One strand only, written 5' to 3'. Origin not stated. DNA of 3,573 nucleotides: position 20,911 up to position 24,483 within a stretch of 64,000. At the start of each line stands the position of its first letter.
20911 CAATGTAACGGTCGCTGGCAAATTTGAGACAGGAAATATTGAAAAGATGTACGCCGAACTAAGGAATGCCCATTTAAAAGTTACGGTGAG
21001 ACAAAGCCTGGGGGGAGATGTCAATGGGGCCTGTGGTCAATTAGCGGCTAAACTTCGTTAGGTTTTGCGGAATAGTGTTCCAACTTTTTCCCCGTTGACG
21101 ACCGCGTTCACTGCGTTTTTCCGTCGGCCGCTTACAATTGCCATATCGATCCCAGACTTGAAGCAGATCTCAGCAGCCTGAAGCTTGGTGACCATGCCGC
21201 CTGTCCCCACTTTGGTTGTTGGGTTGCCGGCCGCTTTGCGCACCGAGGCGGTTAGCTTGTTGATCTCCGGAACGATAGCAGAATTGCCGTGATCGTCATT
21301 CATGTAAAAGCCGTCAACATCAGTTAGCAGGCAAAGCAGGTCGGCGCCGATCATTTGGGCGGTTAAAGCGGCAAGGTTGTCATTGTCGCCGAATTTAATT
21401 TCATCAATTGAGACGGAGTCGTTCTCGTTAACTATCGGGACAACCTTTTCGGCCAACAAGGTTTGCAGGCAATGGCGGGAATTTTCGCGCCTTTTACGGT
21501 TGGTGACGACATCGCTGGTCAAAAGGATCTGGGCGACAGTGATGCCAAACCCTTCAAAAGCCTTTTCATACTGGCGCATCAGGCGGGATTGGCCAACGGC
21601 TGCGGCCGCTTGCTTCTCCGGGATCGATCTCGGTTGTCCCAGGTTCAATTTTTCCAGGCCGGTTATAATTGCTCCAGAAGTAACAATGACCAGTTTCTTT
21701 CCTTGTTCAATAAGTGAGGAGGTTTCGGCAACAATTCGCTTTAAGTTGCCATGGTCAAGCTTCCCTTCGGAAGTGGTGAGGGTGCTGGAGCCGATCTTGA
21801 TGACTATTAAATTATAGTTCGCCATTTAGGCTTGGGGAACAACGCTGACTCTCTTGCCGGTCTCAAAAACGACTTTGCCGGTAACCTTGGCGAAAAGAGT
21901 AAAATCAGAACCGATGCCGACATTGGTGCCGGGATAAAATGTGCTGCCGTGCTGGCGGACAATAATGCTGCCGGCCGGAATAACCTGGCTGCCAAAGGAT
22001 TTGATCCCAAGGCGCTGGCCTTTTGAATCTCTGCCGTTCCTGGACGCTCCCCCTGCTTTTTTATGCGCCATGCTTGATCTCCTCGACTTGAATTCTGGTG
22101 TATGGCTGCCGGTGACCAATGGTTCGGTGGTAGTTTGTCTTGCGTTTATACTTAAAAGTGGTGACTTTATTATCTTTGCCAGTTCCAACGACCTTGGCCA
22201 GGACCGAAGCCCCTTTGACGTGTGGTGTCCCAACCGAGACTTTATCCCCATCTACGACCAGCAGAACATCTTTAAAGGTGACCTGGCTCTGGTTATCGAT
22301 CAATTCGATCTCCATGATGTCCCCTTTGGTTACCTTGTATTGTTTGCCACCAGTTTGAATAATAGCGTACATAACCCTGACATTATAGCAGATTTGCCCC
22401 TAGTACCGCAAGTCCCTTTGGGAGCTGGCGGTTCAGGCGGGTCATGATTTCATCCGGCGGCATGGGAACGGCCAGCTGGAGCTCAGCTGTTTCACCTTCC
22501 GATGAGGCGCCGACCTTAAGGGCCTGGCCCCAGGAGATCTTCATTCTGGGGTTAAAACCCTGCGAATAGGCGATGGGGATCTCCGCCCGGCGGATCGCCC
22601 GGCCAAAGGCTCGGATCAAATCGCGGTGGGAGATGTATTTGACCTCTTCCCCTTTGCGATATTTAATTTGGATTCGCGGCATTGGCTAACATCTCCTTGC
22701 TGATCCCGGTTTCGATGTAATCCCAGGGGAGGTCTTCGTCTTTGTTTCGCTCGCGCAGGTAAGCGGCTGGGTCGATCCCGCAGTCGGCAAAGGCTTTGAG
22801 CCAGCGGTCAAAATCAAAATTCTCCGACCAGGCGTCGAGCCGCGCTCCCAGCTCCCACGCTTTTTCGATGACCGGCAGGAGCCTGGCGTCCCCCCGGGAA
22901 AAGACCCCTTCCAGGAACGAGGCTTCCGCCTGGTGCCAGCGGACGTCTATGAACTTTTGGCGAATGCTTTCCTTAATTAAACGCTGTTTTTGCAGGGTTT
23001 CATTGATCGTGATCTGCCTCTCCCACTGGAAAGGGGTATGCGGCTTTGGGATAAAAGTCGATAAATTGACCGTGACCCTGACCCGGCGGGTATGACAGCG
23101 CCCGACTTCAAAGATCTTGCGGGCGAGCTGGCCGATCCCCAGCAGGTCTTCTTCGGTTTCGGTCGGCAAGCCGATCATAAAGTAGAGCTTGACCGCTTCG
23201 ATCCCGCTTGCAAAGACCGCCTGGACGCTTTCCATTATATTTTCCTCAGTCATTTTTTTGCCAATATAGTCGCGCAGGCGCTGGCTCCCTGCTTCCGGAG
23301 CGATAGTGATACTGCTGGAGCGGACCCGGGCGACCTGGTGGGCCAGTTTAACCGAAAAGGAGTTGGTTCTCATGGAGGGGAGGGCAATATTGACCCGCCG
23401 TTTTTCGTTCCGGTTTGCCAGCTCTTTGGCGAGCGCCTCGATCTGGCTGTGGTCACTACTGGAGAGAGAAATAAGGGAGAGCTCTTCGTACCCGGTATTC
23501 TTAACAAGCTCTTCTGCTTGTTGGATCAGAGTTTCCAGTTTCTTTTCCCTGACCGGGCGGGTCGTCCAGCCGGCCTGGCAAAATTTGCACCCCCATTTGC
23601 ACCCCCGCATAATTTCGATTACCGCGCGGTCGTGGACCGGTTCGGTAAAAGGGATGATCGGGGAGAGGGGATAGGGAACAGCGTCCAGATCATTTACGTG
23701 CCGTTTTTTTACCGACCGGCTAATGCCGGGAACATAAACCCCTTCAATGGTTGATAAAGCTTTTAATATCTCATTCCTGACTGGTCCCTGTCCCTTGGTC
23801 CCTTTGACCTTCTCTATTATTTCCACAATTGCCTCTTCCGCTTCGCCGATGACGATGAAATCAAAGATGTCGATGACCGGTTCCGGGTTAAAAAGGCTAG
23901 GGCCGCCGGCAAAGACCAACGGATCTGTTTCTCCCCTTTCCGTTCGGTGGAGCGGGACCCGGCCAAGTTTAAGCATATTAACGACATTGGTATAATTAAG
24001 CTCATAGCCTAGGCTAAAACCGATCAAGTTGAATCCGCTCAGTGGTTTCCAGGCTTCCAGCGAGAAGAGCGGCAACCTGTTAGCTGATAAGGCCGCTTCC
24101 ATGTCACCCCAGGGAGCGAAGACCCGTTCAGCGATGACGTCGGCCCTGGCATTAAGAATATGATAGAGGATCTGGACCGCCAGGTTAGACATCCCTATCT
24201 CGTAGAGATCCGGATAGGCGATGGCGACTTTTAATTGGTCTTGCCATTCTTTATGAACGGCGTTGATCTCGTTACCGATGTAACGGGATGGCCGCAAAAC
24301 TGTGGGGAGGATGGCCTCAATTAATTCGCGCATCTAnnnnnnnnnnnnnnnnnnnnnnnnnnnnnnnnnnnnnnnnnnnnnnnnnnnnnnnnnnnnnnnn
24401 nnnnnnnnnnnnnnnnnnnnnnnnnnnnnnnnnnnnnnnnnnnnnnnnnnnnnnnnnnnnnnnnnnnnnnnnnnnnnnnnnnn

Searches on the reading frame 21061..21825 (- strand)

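Call 59: search_protein_families(library=pfam, proteins=[window:21061-21825:-], max_evalue=0.000001)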
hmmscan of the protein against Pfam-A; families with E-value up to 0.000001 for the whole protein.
window:21061-21825:- (255 aa): 1 family
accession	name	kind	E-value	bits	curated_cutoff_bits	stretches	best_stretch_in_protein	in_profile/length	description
PF00696.33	AA_kinase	-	3.8e-44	151.6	24.9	1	5-232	1-234/234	Amino acid kinase family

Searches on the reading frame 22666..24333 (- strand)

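Call 59: search_protein_families(library=pfam, proteins=[window:22666-24333:-], max_evalue=0.000001)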
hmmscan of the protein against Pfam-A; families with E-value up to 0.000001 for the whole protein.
window:22666-24333:- (556 aa): 2 families
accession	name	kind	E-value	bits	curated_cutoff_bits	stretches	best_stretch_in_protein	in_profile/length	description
PF19864.5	Radical_SAM_N2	-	6.3e-57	191.7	29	1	53-202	2-151/151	Radical SAM proteins, N-terminal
PF04055.27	Radical_SAM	-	1.5e-22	80.9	29.5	1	239-400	1-162/166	Radical SAM superfamily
